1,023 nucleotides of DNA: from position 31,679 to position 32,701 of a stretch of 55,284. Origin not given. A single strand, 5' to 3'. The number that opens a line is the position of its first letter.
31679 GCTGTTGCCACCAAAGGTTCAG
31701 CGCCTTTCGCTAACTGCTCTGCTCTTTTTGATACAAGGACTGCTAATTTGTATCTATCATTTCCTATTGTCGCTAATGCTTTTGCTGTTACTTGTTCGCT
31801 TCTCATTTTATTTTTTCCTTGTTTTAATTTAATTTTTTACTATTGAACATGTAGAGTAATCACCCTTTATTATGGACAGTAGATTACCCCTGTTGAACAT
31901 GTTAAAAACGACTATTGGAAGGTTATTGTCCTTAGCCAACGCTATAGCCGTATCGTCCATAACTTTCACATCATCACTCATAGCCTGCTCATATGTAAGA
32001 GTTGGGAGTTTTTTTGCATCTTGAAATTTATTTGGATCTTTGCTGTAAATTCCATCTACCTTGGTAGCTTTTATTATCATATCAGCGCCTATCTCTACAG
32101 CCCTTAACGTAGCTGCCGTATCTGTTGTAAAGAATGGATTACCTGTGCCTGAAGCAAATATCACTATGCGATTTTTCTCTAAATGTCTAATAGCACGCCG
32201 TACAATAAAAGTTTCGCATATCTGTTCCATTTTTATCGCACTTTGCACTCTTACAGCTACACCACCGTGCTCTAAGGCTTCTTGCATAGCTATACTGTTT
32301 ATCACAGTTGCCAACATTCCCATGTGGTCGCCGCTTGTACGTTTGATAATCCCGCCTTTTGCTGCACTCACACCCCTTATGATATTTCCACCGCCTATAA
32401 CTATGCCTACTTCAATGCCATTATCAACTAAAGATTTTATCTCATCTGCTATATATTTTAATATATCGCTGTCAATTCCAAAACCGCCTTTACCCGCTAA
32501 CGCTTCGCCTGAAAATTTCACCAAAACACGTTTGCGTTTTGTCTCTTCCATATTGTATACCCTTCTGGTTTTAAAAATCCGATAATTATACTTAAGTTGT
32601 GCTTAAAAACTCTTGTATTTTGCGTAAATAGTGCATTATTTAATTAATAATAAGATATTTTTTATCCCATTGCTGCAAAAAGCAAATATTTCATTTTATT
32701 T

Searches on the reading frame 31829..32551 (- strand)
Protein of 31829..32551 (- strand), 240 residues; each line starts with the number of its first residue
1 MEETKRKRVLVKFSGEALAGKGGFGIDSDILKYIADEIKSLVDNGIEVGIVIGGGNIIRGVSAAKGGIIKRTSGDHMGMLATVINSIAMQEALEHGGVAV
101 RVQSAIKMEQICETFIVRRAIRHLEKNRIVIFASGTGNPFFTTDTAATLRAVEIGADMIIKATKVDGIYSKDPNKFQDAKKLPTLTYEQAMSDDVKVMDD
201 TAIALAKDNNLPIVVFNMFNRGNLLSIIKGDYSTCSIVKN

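Call 6: search_protein_families(library=pfam, proteins=[window:31829-32551:-], max_evalue=0.01)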
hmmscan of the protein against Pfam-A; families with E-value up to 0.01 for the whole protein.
window:31829-32551:- (240 aa): 1 family
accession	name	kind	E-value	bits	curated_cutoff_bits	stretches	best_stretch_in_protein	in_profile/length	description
PF00696.33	AA_kinase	-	2.3e-38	132.7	24.9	1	7-217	1-234/234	Amino acid kinase family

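Call 16: list_cluster_members(proteins=[window:31829-32551:-, window:29392-31566:-, window:31591-31806:-, window:32835-34046:-, window:44931-45599:-, window:42951-44135:-, window:41398-42285:-, window:34561-36111:-, window:36944-37693:-, window:34124-34561:-])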
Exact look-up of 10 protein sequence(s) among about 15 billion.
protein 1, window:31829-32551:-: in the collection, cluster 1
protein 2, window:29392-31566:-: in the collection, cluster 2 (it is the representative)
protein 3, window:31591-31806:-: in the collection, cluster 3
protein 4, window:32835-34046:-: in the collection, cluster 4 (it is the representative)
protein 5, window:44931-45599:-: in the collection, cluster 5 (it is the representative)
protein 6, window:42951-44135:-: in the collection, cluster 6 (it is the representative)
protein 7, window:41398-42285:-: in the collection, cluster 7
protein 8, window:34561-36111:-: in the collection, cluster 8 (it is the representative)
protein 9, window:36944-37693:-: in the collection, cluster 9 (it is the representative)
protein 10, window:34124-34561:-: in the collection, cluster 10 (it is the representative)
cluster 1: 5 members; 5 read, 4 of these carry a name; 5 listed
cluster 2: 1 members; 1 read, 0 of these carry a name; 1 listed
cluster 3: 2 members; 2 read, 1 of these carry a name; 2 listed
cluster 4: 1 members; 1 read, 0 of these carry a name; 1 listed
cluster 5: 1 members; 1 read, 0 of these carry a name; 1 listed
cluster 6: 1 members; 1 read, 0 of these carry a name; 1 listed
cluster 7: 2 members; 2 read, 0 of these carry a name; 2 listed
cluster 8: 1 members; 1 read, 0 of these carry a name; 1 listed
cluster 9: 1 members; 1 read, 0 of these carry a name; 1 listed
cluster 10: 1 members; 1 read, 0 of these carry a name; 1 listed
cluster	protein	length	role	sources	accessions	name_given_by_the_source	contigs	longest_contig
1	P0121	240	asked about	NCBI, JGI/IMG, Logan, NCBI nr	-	-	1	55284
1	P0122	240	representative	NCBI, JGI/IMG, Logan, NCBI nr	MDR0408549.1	MAG: UMP kinase [Campylobacteraceae bacterium] | uridylate kinase | UMP kinase [Campylobacteraceae bacterium]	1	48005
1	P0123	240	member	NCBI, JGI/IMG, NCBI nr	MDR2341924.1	MAG: UMP kinase [Campylobacteraceae bacterium] | uridylate kinase | UMP kinase [Campylobacteraceae bacterium]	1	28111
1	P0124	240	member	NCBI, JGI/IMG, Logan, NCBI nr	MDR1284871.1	MAG: UMP kinase [Campylobacteraceae bacterium] | uridylate kinase | UMP kinase [Campylobacteraceae bacterium]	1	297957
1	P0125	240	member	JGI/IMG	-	uridylate kinase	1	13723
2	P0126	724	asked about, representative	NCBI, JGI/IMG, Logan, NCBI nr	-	-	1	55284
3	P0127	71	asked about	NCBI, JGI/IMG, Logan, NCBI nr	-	-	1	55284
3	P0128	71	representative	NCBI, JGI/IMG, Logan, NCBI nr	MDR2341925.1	MAG: DNA-directed RNA polymerase subunit omega [Campylobacteraceae bacterium] | DNA-directed RNA polymerase subunit omega | DNA-directed RNA polymerase subunit omega [Campylobacteraceae bacterium]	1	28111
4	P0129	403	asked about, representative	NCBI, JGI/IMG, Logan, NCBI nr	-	-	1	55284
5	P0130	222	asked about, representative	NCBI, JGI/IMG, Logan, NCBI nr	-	-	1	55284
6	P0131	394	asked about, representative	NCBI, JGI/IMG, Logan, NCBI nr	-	-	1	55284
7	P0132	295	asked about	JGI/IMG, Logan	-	-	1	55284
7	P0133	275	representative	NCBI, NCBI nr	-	-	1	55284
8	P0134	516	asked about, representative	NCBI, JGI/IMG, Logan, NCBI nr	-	-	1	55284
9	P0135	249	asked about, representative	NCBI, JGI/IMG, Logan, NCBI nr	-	-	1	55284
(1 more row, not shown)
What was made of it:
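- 31829..32551 (-): pyrH, the conserved right flank. Pfam AA_kinase (call 6); relatives are named UMP kinase (call 16).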

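Call 17: find_encoding_contigs(protein=P0124, flank=10000, max_places=4)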
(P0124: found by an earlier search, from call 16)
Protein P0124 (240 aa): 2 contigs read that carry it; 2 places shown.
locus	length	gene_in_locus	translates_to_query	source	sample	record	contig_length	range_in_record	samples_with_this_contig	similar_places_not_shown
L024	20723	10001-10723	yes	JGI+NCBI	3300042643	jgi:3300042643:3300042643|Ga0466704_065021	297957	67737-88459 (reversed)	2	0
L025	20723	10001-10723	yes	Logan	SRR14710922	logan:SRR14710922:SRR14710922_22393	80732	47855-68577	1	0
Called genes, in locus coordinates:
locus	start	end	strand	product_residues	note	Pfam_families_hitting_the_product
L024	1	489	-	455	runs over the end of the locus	PF06965:Na_H_antiport_1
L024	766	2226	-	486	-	PF06097:DUF945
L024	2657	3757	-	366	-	PF01098:FTSW_RODA_SPOVE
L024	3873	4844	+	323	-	PF01479:S4, PF00849:PseudoU_synth_2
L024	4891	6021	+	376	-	PF00041:fn3 (weak), PF25833:Fn3_SaeA_3rd (faint)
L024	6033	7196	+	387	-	PF24675:NpmA (faint), PF02390:Methyltransf_4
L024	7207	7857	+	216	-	PF00005:ABC_tran, PF02463:SMC_N (weak)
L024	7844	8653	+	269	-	PF02687:FtsX (weak)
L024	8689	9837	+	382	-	PF01551:Peptidase_M23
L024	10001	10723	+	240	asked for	PF00696:AA_kinase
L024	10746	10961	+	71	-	PF01192:RNA_pol_Rpb6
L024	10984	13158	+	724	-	PF13328:HD_4, PF01966:HD, PF04607:RelA_SpoT, PF02824:TGS, PF28438:RelA_RIS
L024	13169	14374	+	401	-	PF00579:tRNA-synt_1b, PF22421:SYY_C-terminal (weak)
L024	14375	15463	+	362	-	PF03060:NMO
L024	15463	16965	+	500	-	PF01520:Amidase_3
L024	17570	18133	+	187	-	PF03703:bPH_2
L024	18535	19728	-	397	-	PF05159:Capsule_synth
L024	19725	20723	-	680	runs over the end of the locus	PF05159:Capsule_synth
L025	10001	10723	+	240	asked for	PF00696:AA_kinase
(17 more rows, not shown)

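Call 47: predict_structure(alignment_id=A2)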
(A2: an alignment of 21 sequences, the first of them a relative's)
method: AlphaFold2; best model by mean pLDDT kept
length: 275 residues; sequences in the alignment: 21
mean_pLDDT: 84.4   pTM: 0.85
mean pLDDT of the five models: 84.4, 83.2, 83.0, 82.6, 82.1
residues with pLDDT >= 90: 135; 70-90: 95; 50-70: 41; < 50: 4
segments of 3 or more residues with pLDDT < 50: none
pLDDT, mean of each block of 10 residues (from residue 1): 64 63 83 95 87 87 95 94 87 91 92 81 79 91 91 95 95 95 97 96 74 56 69 88 93 82 72 54
secondary structure, 60 per line:
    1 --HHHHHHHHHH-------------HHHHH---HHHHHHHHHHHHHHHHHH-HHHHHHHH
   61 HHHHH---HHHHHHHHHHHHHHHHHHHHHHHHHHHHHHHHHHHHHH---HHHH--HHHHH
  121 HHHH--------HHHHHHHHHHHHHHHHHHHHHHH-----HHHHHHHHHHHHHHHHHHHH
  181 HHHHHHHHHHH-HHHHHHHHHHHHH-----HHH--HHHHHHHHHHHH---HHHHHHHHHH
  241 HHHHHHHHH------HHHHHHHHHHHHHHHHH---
elements in order: H3-12 H26-30 H34-51 H53-65 H69-106 H110-113 H116-124 H133-155 H161-191 H193-205 H216-227 H231-249 H256-272

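Call 49: search_protein_representatives(alignment_id=A2)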
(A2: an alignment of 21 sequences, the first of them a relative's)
Query: 21 sequences, 274 profile positions. Proteins with E-value up to 0.001 (for the whole library): 26; up to 1e-10: 25; up to 1e-30: 17. The best 26 are listed.
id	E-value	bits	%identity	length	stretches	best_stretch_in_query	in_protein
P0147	5.5e-142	488.8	-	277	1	1-273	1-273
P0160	3.3e-57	210.7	-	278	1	1-257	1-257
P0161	3.7e-57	210.6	-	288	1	9-272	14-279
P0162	4.6e-55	203.7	-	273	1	1-272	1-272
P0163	1.4e-54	202.1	-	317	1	9-272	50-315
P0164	2.8e-54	201.1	-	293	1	13-268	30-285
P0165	1.2e-45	172.8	-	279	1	7-272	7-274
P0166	1.7e-43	165.7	-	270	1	6-269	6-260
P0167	1.5e-39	152.8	-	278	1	2-273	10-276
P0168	1.5e-36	143.0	-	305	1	1-272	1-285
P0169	1.7e-36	142.8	-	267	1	15-269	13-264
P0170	4.4e-35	138.2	-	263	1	9-257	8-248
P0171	1.6e-34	136.3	-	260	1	7-273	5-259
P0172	1.3e-33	133.3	-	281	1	17-269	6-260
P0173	1.5e-31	126.6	-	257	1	7-253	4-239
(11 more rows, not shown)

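Call 50: fold_search(model_id=the predicted structure, library=pdb)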
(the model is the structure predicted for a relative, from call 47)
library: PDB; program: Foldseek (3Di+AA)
matches with E <= 10: 486; with E <= 0.001: 0
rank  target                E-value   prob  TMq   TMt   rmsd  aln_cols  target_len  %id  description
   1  4kvq                  5.5e-03  1.00  0.42  0.49   9.2       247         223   16  Crystal Structure of Prochlorococcus marinus aldehyde-deformylating oxygenase wild type with palmitic acid bound (released 2013-06-26)
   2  4pg0                  6.0e-03  1.00  0.42  0.50   9.7       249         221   16  Insights into Substrate and Metal Binding from the Crystal Structure of Cyanobacterial Aldehyde Deformylating Oxygenase  (released 2014-11-26)
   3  4tw3                  8.0e-03  1.00  0.47  0.56   6.9       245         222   16  Insights into Substrate and Metal Binding from the Crystal Structure of Cyanobacterial Aldehyde Deformylating Oxygenase  (released 2014-10-15)
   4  4kvs                  8.8e-03  1.00  0.41  0.49   9.2       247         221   16  Crystal Structure of Prochlorococcus marinus aldehyde-deformylating oxygenase (mutant A134F) (released 2013-06-26)
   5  4iit_A                1.0e-02  1.00  0.41  0.38  12.8       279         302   13  The Phenylacetyl-CoA monooxygenase PaaABC subcomplex with phenylacetyl-CoA (released 2013-11-06)
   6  4rc7_A                1.3e-02  1.00  0.46  0.55   9.1       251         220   15  Crystal structure of cyanobacterial aldehyde-deformylating oxygenase F86YF87Y mutant (released 2014-12-17)
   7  4kvr                  1.3e-02  1.00  0.41  0.49   9.2       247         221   16  Crystal Structure of Prochlorococcus marinus aldehyde-deformylating oxygenase (mutant V41Y) (released 2013-06-26)
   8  2oc5                  1.4e-02  1.00  0.43  0.51   7.9       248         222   16  Crystal structure of a ferritin-like protein (pmt1231) from prochlorococcus marinus str. mit 9313 at 1.68 A resolution (released 2007-02-13)
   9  3pwq_H                1.7e-02  1.00  0.38  0.36  12.5       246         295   11  The Phenylacetyl-CoA monooxygenase PaaAC subcomplex (released 2011-01-19)
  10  6f6g_B                1.7e-02  1.00  0.42  0.40  13.7       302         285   15  R2-like ligand-binding oxidase V72I mutant with anaerobically reconstituted Mn/Fe cofactor (released 2018-07-04)
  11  6f6f                  1.8e-02  1.00  0.41  0.40  13.6       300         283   14  R2-like ligand-binding oxidase V72I mutant with aerobically reconstituted Mn/Fe cofactor (released 2018-07-04)
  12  5dcs                  2.0e-02  1.00  0.41  0.40  13.8       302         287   14  R2-like ligand-binding oxidase with aerobically reconstituted Mn/Fe cofactor (long soak) (released 2015-09-09)
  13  3pvr_A                2.1e-02  1.00  0.41  0.38  12.0       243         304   12  The Phenylacetyl-CoA monooxygenase PaaAC subcomplex with benzoyl-CoA (released 2011-01-19)
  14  6qjv                  2.1e-02  0.99  0.40  0.39  13.6       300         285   14  R2-like ligand-binding oxidase E69D mutant with aerobically reconstituted Mn/Fe cofactor (released 2020-02-12)
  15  5ux2_A                2.1e-02  1.00  0.49  0.58   8.3       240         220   16  Protein 19 with aldehyde deformylating oxidase activity from Synechococcus (released 2018-02-28)
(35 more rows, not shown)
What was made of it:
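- On Soluble acyl-ACP desaturase family (PF03405): Foldseek finds stearoyl-ACP desaturase at TM 0.5-0.55 and E about 3e-2, behind ADO and PaaA (call 50).
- Fold neighbours all handle acyl chains or acyl-thioesters (call 50).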

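Call 69: find_encoding_contigs(protein=P0122, flank=10000, max_places=3)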
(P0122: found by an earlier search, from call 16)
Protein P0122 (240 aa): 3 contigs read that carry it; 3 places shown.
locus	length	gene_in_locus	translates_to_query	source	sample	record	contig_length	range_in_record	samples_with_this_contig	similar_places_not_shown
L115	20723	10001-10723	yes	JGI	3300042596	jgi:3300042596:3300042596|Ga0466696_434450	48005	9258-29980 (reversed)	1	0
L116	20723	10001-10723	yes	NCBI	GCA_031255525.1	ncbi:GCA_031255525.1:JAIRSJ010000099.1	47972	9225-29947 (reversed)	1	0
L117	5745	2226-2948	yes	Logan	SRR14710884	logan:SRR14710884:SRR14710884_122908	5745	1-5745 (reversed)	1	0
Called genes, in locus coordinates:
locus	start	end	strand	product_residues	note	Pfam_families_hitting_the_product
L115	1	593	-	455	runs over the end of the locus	PF06965:Na_H_antiport_1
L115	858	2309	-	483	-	PF06097:DUF945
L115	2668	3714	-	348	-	PF01098:FTSW_RODA_SPOVE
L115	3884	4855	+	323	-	PF01479:S4, PF00849:PseudoU_synth_2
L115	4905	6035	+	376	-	PF00041:fn3 (weak), PF25833:Fn3_SaeA_3rd (faint), PF25788:Ig_Rha78A_N (faint)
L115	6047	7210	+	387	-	PF24675:NpmA (weak), PF02390:Methyltransf_4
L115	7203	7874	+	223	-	PF00005:ABC_tran, PF02463:SMC_N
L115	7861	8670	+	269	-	PF02687:FtsX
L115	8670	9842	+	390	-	PF19220:Rod_CreS (faint), PF01551:Peptidase_M23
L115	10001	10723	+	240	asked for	PF00696:AA_kinase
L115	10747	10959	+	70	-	PF01192:RNA_pol_Rpb6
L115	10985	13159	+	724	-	PF13328:HD_4, PF01966:HD, PF04607:RelA_SpoT, PF02824:TGS, PF28438:RelA_RIS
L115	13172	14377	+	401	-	PF00579:tRNA-synt_1b, PF22421:SYY_C-terminal (weak)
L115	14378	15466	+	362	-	PF00478:IMPDH (faint), PF03060:NMO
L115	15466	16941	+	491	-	PF01520:Amidase_3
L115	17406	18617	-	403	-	PF05159:Capsule_synth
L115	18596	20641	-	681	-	PF05159:Capsule_synth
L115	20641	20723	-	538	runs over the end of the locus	PF02563:Poly_export, PF22461:SLBB_2 (weak), PF10531:SLBB (weak)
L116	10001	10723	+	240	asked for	PF00696:AA_kinase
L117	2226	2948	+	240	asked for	PF00696:AA_kinase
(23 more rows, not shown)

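Call 70: find_encoding_contigs(protein=P0123, flank=10000, max_places=3)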
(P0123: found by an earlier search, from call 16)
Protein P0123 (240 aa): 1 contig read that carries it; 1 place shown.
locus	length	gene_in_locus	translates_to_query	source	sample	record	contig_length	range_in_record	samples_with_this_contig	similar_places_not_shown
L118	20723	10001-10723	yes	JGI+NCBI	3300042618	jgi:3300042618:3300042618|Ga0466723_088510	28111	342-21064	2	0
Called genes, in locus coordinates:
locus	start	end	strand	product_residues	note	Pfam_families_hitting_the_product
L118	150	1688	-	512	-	PF06097:DUF945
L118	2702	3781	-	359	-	PF01098:FTSW_RODA_SPOVE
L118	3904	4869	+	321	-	PF01479:S4, PF00849:PseudoU_synth_2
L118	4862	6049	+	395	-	PF25833:Fn3_SaeA_3rd (faint), PF00041:fn3 (faint), PF25788:Ig_Rha78A_N (faint)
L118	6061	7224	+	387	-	PF24675:NpmA (weak), PF02390:Methyltransf_4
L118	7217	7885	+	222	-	PF00005:ABC_tran, PF02463:SMC_N (weak)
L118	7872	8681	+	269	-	PF02687:FtsX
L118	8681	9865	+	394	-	PF01551:Peptidase_M23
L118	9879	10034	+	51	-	-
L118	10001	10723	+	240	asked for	PF00696:AA_kinase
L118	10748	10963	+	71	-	PF01192:RNA_pol_Rpb6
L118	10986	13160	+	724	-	PF13328:HD_4, PF01966:HD, PF04607:RelA_SpoT, PF02824:TGS, PF28438:RelA_RIS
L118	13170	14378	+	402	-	PF00579:tRNA-synt_1b, PF22421:SYY_C-terminal (weak)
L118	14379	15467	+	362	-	PF00478:IMPDH (faint), PF03060:NMO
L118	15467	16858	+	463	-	PF01520:Amidase_3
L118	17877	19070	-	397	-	PF05159:Capsule_synth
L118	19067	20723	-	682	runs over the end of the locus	PF05159:Capsule_synth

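Call 96: search_protein_families(library=pfam, alignment_id=A7, max_evalue=0.1)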
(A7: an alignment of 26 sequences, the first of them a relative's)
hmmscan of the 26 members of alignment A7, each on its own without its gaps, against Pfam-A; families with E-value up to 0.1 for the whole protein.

A. member 1, P0133 (275 aa): 2 families
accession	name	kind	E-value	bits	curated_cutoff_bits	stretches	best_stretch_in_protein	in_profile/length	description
PF02915.23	Rubrerythrin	-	0.0089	16.9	22.8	1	142-213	8-83/137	Rubrerythrin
PF22277.2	EncFtn-like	-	0.071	13.3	27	0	136-193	18-75/85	EncFtn-like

B. families by the number of members that match (of 26 scanned): 27 families (the first 25 are shown)
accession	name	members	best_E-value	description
PF03405.20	FA_desaturase_2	21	8e-07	Fatty acid desaturase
PF02915.23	Rubrerythrin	19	4.5e-07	Rubrerythrin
PF13668.12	Ferritin_2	6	0.0032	Ferritin-like domain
PF00268.27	Ribonuc_red_sm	4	0.0036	Ribonucleotide reductase, small chain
PF11583.14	AurF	3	5.2e-05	P-aminobenzoate N-oxygenase AurF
PF03232.19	COQ7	3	0.031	Ubiquinone biosynthesis protein COQ7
PF10118.14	Metal_hydrol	2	0.0016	Predicted metal-dependent hydrolase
PF05138.18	PaaA_PaaC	2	0.0044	Phenylacetic acid catabolic protein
PF22277.2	EncFtn-like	2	0.0048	EncFtn-like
PF10454.14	DUF2458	2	0.028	Protein of unknown function (DUF2458)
PF07017.17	PagP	1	0.0034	Antimicrobial peptide resistance and lipid A acylation protein PagP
PF10357.16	WH_KIN17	1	0.0038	KIN17 WH-like domain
PF09687.15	PRESAN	1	0.0054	Plasmodium RESA N-terminal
PF23136.1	DUF7051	1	0.0058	Domain of unknown function (DUF7051)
PF02332.24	Phenol_Hydrox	1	0.012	Methane/Phenol/Alkene Hydroxylase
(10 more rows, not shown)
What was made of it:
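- PF03405 is the commonest weak hit, in 21 of 26 members, best E 8e-7 (call 96).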

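Call 105: fold_search(model_id=the predicted structure, library=viral)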
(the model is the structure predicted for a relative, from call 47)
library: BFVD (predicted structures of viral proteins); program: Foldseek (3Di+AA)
matches with E <= 10: 145; with E <= 0.001: 0
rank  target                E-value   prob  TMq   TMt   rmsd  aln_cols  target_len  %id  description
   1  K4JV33                9.1e-02  0.85  0.33  0.19  11.0       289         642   11  ribonucleoside-diphosphate reductase [Abalone herpesvirus (isolate Abalone/Australia/Victoria/2009)]
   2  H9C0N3                1.7e-01  0.11  0.13  0.11  23.8       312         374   13  (no name in the UniProt tables at hand)
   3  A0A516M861            2.7e-01  0.66  0.33  0.29  13.5       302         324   14  (no name in the UniProt tables at hand)
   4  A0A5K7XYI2            4.6e-01  0.80  0.44  0.39   8.7       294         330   12  Ribonucleoside-diphosphate reductase small chain [Abalone asfa-like virus]
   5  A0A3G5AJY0            6.0e-01  0.21  0.23  0.15  14.1       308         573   12  Uncharacterized protein [Sylvanvirus sp.]
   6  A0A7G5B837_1          6.0e-01  0.12  0.18  0.07  22.3       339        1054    8  Uncharacterized protein [Ralstonia phage Alix]
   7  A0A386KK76            8.1e-01  0.38  0.33  0.13  16.0       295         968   11  Ribonucleoside-diphosphate reductase [Acinetobacter phage vB_AbaM_B09_Aci01-1]
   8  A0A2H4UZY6            8.8e-01  0.15  0.24  0.20  17.0       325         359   10  ribonucleoside-diphosphate reductase [Operophtera brumata nucleopolyhedrovirus]
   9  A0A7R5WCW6            9.2e-01  0.38  0.35  0.31  16.1       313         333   15  ribonucleoside-diphosphate reductase [Diachasmimorpha longicaudata entomopoxvirus]
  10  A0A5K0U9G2            1.1e+00  0.20  0.29  0.19  12.8       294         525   13  Ribonucleoside-diphosphate reductase small chain [Yasminevirus sp. GU-2018]
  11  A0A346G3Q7            1.2e+00  0.09  0.19  0.16  22.9       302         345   12  (no name in the UniProt tables at hand)
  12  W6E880                1.6e+00  0.28  0.36  0.35  11.7       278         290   12  ribonucleoside-diphosphate reductase [Shewanella phage Spp001]
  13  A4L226                1.7e+00  0.16  0.29  0.23  12.8       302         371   13  ribonucleoside-diphosphate reductase [Gryllus bimaculatus nudivirus]
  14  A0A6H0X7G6            1.7e+00  0.33  0.36  0.36  11.3       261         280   12  (no name in the UniProt tables at hand)
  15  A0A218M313            1.8e+00  0.54  0.31  0.46   8.6       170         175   12  Rubrerythrin diiron-binding domain-containing protein [Acidovorax phage ACP17]
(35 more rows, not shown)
